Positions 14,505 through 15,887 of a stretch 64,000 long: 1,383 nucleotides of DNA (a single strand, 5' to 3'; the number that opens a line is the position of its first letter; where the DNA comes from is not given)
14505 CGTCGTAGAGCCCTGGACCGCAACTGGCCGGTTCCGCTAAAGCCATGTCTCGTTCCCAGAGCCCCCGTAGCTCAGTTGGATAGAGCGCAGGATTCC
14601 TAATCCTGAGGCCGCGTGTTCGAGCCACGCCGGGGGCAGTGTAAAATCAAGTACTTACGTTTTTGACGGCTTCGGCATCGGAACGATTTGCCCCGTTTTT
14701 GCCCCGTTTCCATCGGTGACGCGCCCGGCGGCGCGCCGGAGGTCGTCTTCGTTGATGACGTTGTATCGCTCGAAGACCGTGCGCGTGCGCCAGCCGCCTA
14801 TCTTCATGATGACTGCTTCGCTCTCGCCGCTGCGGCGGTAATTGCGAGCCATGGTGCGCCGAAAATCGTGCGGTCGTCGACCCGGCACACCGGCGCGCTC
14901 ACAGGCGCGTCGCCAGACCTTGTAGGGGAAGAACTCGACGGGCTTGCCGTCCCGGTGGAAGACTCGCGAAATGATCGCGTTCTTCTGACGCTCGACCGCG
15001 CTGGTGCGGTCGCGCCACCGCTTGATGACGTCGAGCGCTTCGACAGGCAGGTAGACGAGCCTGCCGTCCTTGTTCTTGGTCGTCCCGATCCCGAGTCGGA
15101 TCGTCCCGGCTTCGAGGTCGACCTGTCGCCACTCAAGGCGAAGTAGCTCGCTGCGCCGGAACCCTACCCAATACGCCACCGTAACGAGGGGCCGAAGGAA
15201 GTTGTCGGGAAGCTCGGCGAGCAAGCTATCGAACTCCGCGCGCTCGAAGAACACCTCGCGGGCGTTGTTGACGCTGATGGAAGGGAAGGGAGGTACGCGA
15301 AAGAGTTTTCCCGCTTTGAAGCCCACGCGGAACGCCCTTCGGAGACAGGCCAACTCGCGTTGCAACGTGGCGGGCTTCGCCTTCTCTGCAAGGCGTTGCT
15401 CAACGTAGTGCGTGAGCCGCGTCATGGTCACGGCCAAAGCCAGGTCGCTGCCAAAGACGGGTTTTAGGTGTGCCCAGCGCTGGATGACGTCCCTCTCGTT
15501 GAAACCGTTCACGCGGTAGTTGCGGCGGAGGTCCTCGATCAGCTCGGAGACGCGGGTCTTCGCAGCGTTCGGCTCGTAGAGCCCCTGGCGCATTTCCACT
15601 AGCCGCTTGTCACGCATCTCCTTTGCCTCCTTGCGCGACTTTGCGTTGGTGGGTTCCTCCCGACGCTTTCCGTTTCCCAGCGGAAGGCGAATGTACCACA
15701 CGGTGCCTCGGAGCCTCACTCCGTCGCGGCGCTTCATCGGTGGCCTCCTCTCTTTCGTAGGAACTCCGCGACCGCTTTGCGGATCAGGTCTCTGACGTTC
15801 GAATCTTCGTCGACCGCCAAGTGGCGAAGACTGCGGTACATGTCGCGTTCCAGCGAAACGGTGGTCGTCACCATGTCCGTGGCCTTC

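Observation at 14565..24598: Roughly 10 kb genomic island integrated into the 3' end of tRNA-Arg(CCT), bounded by a 43-nt imperfect direct repeat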

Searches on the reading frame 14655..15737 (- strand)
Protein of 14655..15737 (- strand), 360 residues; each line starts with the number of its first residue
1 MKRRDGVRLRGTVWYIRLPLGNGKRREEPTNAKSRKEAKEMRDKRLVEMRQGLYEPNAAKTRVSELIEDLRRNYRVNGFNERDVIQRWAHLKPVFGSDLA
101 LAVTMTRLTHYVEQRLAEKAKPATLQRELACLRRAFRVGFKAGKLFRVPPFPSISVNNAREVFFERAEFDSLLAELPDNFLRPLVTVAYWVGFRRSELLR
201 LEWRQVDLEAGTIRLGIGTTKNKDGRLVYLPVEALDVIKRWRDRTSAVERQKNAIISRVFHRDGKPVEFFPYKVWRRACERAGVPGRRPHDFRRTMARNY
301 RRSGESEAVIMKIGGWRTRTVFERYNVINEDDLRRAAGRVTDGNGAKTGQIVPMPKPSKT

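Call 8: search_protein_families(library=pfam, max_evalue=0.01, proteins=[window:14655-15737:-])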
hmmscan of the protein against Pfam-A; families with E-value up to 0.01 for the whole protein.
window:14655-15737:- (360 aa): 2 families
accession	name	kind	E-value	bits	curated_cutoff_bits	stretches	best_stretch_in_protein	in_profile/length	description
PF00589.27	Phage_integrase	-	1.6e-19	70.8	27.1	1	181-328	24-168/172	Phage integrase family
PF24624.1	Int_N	-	0.0019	19.3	27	0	78-142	17-84/100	Phage integrase, N-terminal domain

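Call 13: find_encoding_contigs(protein=window:14655-15737:-, flank=10000, max_places=10)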
Protein window:14655-15737:- (360 aa): no gene with exactly this product is on record in the collection.

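Call 15: find_homologous_proteins(query=window:14655-15737:-, max_evalue=1e-20)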
Query window:14655-15737:- (360 aa): 1608 proteins with E <= 1e-20 among 8000 candidates; the best 120 are listed.
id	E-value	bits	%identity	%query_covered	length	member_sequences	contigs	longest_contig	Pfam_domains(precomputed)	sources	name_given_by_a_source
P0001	1.7e-238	808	100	100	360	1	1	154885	PF00589.28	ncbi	-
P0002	2.7e-189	647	77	100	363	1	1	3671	PF00589.28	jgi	jgi:integrase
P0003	1.3e-182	625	75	100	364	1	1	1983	PF00589.28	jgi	jgi:integrase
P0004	5.3e-175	600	73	100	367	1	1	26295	PF00589.28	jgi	jgi:integrase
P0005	2.8e-174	597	72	100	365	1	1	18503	PF00589.28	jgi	jgi:integrase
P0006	1.1e-150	520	64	100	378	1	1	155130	PF00589.28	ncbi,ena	-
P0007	1.3e-145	503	73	85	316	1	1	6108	PF00589.28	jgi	jgi:integrase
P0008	8.7e-137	474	66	86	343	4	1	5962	PF00589.28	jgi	jgi:integrase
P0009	1.3e-130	454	60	98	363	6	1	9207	PF00589.28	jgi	jgi:integrase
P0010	2.4e-130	453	66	86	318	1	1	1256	PF00589.28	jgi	jgi:integrase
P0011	2.7e-125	436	81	64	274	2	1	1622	PF00589.28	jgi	jgi:integrase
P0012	4.1e-123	429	75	69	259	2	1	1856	PF00589.28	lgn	-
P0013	1.0e-117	411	55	100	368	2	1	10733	PF00589.28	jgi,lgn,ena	-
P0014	5.8e-114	399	71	67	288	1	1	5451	PF00589.28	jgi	jgi:integrase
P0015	2.2e-113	397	54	99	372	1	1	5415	PF00589.28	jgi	jgi:integrase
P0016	4.1e-110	386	54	97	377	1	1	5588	PF00589.28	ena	-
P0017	7.4e-110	385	53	99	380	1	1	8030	PF00589.28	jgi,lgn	jgi:integrase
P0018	1.7e-109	384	56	93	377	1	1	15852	PF00589.28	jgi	jgi:integrase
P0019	5.9e-109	382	54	97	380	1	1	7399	PF00589.28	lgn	-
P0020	9.5e-109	382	53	98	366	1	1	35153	PF00589.28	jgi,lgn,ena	-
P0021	5.3e-108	379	54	92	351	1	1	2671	PF00589.28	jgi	jgi:integrase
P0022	2.6e-107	377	52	96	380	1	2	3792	PF00589.28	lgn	-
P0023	4.5e-107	376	52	97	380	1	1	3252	PF00589.28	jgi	jgi:integrase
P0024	5.1e-107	376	53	96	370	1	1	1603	PF00589.28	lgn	-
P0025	1.3e-106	375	54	96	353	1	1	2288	PF00589.28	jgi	jgi:integrase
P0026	1.8e-104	368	53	93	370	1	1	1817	PF00589.28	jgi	jgi:integrase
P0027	2.8e-104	367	52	97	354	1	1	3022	PF00589.28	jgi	-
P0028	2.1e-103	364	51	98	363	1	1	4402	PF00589.28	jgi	jgi:integrase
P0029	2.9e-102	360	56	84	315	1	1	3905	PF00589.28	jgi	jgi:integrase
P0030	1.3e-101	358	52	96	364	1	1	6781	PF00589.28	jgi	jgi:integrase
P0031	4.3e-101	356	50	98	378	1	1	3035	PF00589.28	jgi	jgi:integrase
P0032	1.5e-100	355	56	79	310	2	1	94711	PF00589.28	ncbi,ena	-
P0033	1.9e-98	348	51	98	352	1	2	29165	PF00589.28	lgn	-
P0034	1.0e-97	345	51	91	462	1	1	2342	PF00589.28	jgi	jgi:integrase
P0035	9.2e-97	342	50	94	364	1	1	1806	PF00589.28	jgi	jgi:integrase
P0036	3.8e-96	340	51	97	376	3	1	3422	PF00589.28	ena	-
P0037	2.4e-95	338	49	98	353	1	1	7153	PF00589.28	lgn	-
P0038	6.8e-95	336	61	72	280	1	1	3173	PF00589.28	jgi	jgi:integrase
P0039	1.1e-94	335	55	79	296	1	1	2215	PF00589.28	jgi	jgi:integrase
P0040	5.4e-89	317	47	96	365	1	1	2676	PF00589.28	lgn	-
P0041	1.1e-88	316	48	97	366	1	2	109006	PF00589.28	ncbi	-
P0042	5.4e-88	313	46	100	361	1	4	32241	PF00589.28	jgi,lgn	jgi:integrase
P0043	1.6e-83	299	47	94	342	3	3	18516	PF00589.28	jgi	jgi:integrase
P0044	1.6e-83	299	70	51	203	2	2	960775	PF00589.28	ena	-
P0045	1.1e-80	289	59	64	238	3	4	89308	PF00589.28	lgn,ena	-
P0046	9.5e-80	286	62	62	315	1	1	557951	PF00589.28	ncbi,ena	-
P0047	2.7e-79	285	43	96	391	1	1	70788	PF00589.28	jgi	jgi:integrase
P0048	7.6e-77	277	45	96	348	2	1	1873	PF00589.28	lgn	-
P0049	2.4e-76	275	53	68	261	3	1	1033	PF00589.28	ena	-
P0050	1.1e-74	270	42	88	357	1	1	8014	PF00589.28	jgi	jgi:site-specific recombinase XerD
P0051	3.5e-74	268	42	94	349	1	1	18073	PF00589.28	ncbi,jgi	jgi:integrase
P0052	1.6e-73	266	43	95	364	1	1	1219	PF00589.28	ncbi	-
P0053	3.9e-73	265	43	97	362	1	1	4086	PF00589.28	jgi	-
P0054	4.9e-73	264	56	64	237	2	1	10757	PF00589.28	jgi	jgi:integrase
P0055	7.8e-73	264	43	94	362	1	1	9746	PF00589.28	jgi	jgi:adhesin HecA-like repeat protein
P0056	9.9e-73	263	47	81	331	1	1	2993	PF00589.28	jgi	jgi:integrase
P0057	6.8e-72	260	57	62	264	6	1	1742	PF00589.28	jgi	-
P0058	2.4e-71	259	43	95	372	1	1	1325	PF00589.28,PF24624.2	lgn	-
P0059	9.1e-71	257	42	90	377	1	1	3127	PF00589.28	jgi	jgi:integrase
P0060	2.3e-70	255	56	64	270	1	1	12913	PF00589.28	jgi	jgi:integrase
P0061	2.8e-70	255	40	94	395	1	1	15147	PF00589.28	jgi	jgi:integrase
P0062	1.6e-69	253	42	91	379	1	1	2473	PF00589.28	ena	-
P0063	2.2e-69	252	41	91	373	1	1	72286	PF00589.28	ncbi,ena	-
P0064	3.0e-69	252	39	98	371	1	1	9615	PF00589.28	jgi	jgi:integrase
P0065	3.1e-69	252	42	87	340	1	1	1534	PF00589.28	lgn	-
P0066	6.6e-69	251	53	63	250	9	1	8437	PF00589.28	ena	-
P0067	1.1e-68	250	39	98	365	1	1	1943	PF00589.28,PF24624.2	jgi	jgi:integrase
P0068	1.4e-68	250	42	91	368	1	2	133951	PF00589.28,PF02899.24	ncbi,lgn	ncbi:MAG: tyrosine-type recombinase/integrase [Candidatus Binatia bacterium]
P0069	4.9e-68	248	42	94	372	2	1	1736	PF00589.28,PF24624.2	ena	-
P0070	5.6e-68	248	42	92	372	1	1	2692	PF00589.28,PF24624.2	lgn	-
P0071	5.7e-68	248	42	92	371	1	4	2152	PF00589.28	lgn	-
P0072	8.6e-68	247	40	91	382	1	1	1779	PF00589.28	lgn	-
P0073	9.5e-68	247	42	98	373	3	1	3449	PF00589.28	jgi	jgi:integrase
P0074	1.6e-67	246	43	91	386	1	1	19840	PF00589.28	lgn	-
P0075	1.8e-67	246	41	96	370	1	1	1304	PF00589.28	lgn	-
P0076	2.6e-67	245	42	91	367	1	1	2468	PF00589.28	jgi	jgi:integrase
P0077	3.0e-67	245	43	96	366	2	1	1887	PF00589.28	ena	-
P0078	3.0e-67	245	42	91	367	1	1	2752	PF00589.28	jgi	jgi:integrase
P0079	3.8e-67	245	40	95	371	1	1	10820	PF00589.28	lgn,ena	-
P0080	3.8e-67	245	42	92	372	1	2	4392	PF00589.28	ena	-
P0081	6.0e-67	244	40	98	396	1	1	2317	PF00589.28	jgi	jgi:integrase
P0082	7.9e-67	244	40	92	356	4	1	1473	PF00589.28,PF24624.2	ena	-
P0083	1.0e-66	243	41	93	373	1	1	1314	PF00589.28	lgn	-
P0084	1.0e-66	243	38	96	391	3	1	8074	PF00589.28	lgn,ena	-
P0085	1.1e-66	243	43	90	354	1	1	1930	PF00589.28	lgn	-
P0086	1.2e-66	243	41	91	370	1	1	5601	PF00589.28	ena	-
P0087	1.4e-66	243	41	93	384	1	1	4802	PF00589.28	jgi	jgi:integrase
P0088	1.6e-66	243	42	92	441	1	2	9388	PF00589.28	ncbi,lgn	-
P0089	1.7e-66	243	43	84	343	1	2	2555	PF00589.28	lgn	-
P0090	2.0e-66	242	39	95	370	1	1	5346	PF00589.28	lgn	-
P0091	2.1e-66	242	41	94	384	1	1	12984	PF00589.28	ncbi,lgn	-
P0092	2.5e-66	242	42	92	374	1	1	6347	PF00589.28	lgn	-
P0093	2.9e-66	242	41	92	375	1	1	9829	PF00589.28,PF02899.24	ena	-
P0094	4.3e-66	241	41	94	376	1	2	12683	PF00589.28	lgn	-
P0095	4.5e-66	241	43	96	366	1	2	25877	PF00589.28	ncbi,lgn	-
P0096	5.3e-66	241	40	96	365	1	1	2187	PF00589.28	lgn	-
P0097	7.0e-66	241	39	92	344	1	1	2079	PF00589.28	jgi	jgi:integrase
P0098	7.1e-66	241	40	96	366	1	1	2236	PF00589.28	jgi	jgi:integrase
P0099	7.2e-66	241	40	98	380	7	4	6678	PF00589.28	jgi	jgi:integrase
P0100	7.8e-66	241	40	97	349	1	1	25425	PF00589.28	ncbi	ncbi:MAG: tyrosine-type recombinase/integrase [Candidatus Geothermincolia bacterium]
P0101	8.5e-66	240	43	90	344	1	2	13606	PF00589.28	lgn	-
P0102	1.1e-65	240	40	92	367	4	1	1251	PF00589.28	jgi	-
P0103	1.1e-65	240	42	91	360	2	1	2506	PF00589.28,PF02899.24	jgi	-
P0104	1.4e-65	240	41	91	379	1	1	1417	PF00589.28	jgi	jgi:integrase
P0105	1.4e-65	240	40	95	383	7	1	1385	PF00589.28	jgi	-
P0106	1.5e-65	240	43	91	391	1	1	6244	PF00589.28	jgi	-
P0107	1.5e-65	240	37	98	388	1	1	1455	PF00589.28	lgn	-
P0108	1.6e-65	239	40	97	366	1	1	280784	PF00589.28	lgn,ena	-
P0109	1.6e-65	239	42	90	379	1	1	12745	PF00589.28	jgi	-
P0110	1.9e-65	239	43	90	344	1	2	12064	PF00589.28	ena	-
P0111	1.9e-65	239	45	85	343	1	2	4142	PF00589.28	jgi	jgi:integrase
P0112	2.2e-65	239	38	97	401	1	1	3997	PF00589.28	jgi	jgi:integrase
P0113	2.2e-65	239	41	91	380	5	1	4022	PF00589.28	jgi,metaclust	metaclust:\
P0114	2.3e-65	239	40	91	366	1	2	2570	PF00589.28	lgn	-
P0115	2.6e-65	239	41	91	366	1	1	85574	PF00589.28,PF24624.2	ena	-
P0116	2.7e-65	239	40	94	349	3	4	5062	PF00589.28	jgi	jgi:integrase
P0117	2.7e-65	239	42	90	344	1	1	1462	PF00589.28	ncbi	-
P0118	2.7e-65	239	43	90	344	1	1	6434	PF00589.28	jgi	jgi:integrase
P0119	2.9e-65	239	40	93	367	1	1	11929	PF00589.28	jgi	jgi:integrase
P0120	3.0e-65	239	39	95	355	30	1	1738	PF00589.28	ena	-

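Call 16: find_encoding_contigs(protein=P0004, flank=10000, max_places=3)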
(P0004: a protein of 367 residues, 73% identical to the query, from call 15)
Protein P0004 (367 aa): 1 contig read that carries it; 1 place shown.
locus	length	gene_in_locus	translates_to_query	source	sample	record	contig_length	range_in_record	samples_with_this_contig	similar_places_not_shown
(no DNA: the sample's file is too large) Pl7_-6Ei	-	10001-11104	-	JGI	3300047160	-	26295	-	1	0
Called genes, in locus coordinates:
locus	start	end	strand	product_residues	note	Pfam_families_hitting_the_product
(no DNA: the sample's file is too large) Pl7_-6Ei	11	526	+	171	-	-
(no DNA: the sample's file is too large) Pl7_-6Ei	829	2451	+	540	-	PF20142:Scaffold, PF01471:PG_binding_1, PF03734:YkuD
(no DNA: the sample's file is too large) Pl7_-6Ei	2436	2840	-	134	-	-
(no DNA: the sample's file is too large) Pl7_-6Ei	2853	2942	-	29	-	-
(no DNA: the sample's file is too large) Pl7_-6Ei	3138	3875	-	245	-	PF06742:DUF1214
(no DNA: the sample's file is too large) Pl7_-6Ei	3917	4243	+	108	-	-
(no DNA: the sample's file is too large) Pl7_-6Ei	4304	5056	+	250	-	-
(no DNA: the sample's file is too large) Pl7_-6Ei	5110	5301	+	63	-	-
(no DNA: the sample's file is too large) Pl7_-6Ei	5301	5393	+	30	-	-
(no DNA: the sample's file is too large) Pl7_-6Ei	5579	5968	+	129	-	-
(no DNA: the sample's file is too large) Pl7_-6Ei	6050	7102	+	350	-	-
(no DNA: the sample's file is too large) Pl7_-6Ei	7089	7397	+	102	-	-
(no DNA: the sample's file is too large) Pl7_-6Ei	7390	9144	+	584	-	-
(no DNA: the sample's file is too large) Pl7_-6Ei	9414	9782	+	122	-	-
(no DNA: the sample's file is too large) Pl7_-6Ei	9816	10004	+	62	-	-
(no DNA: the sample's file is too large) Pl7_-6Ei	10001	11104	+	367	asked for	PF00589:Phage_integrase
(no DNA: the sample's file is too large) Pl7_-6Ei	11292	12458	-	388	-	PF22022:Phage_int_M (weak), PF00589:Phage_integrase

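Call 17: find_encoding_contigs(protein=P0005, flank=10000, max_places=3)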
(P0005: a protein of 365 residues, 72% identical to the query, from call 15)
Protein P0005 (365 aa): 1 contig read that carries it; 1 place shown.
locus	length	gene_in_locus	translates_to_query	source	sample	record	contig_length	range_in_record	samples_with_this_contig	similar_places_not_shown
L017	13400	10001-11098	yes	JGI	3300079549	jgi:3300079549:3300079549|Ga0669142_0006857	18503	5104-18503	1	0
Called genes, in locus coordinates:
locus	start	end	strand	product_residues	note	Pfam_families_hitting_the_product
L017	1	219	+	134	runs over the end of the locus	-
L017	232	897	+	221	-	-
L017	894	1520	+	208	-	-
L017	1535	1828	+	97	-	-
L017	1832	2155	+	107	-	-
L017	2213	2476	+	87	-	-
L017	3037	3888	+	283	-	-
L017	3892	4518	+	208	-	-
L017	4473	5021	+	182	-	-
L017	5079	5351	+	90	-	-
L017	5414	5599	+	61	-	-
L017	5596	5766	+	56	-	-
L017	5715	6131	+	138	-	-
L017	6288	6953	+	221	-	-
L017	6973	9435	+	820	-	PF13481:AAA_25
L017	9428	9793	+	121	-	-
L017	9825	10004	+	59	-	-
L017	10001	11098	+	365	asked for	PF00589:Phage_integrase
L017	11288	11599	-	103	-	PF00589:Phage_integrase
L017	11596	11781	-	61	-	-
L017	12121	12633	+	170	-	PF07963:N_methyl, PF16732:ComP_DUS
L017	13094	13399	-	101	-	?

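Call 18: find_encoding_contigs(protein=P0006, flank=10000, max_places=3)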
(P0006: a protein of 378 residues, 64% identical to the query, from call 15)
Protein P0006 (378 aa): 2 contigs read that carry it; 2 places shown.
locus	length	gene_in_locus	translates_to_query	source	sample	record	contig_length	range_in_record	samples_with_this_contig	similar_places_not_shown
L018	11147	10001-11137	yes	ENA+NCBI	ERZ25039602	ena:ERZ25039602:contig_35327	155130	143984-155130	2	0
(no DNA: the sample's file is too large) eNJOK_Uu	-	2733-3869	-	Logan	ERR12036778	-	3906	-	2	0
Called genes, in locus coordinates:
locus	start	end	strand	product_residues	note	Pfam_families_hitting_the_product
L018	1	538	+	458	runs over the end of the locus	PF01548:DEDD_Tnp_IS110, PF02371:Transposase_20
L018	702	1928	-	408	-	PF00872:Transposase_mut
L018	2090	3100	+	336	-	PF00665:rve, PF13683:rve_3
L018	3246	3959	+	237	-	PF00903:Glyoxalase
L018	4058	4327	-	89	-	-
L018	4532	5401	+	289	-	-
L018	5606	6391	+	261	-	PF09250:Prim-Pol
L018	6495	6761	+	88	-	-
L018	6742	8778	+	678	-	-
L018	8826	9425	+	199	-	PF18563:TubC_N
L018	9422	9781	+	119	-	-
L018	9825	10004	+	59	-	-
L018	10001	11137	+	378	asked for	PF00589:Phage_integrase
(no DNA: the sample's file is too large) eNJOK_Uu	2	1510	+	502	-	?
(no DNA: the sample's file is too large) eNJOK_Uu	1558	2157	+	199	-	PF18563:TubC_N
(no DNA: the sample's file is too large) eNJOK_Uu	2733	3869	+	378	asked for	PF00589:Phage_integrase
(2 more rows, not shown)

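Call 22: search_protein_families(library=phrogs, max_evalue=0.01, proteins=[window:14655-15737:-])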
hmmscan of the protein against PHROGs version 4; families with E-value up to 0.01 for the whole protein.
window:14655-15737:- (360 aa): 5 families
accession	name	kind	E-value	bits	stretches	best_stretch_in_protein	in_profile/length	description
phrog_1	-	integration and excision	7e-52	178.5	1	2-348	102-455/611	integrase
phrog_216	-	integration and excision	1.9e-25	90.6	1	157-340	49-236/301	integrase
phrog_35951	-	unknown function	8.3e-08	33.6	1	273-340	7-74/97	-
phrog_37709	-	unknown function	0.00017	22.6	1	152-209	49-105/116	-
phrog_10426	-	integration and excision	0.0057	17.5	0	10-49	6-45/193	integrase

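Call 23: search_protein_families(library=ncbifam, max_evalue=0.01, proteins=[window:14655-15737:-])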
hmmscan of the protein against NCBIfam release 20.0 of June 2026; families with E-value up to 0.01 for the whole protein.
window:14655-15737:- (360 aa): 7 families
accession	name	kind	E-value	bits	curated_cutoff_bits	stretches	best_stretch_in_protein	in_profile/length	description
NF040815.2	recomb_XerA_Arch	equivalog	2e-13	50.6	220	1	103-335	38-261/263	site-specific tyrosine recombinase/integron integrase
TIGR02224.1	recomb_XerC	equivalog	6.5e-11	42.1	335.15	1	101-299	42-248/295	tyrosine recombinase XerC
TIGR02225.1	recomb_XerD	equivalog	1.2e-08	34.7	329.6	1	100-333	38-279/290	site-specific tyrosine recombinase XerD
NF001399.0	PRK00283.1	subfamily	2.6e-08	33.4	279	1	101-293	49-248/300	tyrosine recombinase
NF007371.0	PRK09871.1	subfamily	5.6e-06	26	222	1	184-327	31-173/198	tyrosine-type DNA invertase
NF003462.0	PRK05084.1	equivalog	0.0034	16.2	267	1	191-340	207-356/360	tyrosine recombinase XerS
TIGR02249.1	integrase_gron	subfamily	0.0052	16.2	265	0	164-249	102-184/315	integron integrase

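Call 67: search_dna_similar(query=window:14655-15737:-, collection=phages, mode=protein, max_rows=10)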
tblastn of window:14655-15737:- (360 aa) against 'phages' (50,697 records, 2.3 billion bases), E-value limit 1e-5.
Records with a match: 293; places in all: 296; records where one place covers at least 80% of the query: 254.
Best place of each record, by identity: <60% 293.
By first word of the organism name: Salmonella 69; Burkholderia 50; Ralstonia 34; Escherichia 31; Pseudomonas 26; Enterobacteria 17; Klebsiella 13; Shigella 11; Edwardsiella 5; Synechococcus 4; and 22 more.
By host as written in the record: - 27; Ralstonia solanacearum 21; Burkholderia sp. 17; Burkholderia pseudomallei 14; Escherichia coli 13; Salmonella sp. 11; Salmonella enterica 11; Pseudomonas aeruginosa 10; and 103 more.
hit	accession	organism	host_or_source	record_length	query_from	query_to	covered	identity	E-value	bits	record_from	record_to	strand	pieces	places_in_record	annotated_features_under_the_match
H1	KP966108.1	Burkholderia phage AP3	Burkholderia cenocepacia 7780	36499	14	333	89%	28.4%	3e-18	92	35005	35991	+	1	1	putative integrase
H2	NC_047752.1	Burkholderia phage AP3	Burkholderia cenocepacia 7780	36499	14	333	89%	28.4%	3e-18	92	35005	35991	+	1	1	site-specific integrase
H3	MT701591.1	Burkholderia phage Mana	Burkholderia gladioli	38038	14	333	89%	27.6%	2e-17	89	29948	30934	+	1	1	tyrosine integrase | helix-turn-helix domain-containing protein | ribosome_binding_site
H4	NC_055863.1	Burkholderia phage Mana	Burkholderia gladioli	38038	14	333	89%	27.6%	2e-17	89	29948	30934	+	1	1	site-specific integrase | excisionase | ribosome_binding_site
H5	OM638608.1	Burkholderia phage Musica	Burkholderia cenocepacia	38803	14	333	89%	27.3%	2e-16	87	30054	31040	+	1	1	tyrosine integrase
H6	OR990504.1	Burkholderia phage vB_HM387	Burkholderia pseudomallei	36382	14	335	89%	26.8%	1e-13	78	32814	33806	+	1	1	integrase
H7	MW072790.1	Burkholderia phage phiE094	Burkholderia thailandensis DV1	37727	14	335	89%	26.8%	1e-13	78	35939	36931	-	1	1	integrase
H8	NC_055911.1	Burkholderia phage phiE094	Burkholderia thailandensis DV1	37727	14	335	89%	26.8%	1e-13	78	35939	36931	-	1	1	site-specific integrase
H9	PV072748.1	Burkholderia phage vB_SR4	Burkholderia sp.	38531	14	333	89%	27.0%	4e-16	86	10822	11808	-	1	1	integrase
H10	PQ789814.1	Burkholderia phage vB_E555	Burkholderia sp.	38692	14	333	89%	27.0%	4e-16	86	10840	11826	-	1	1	integrase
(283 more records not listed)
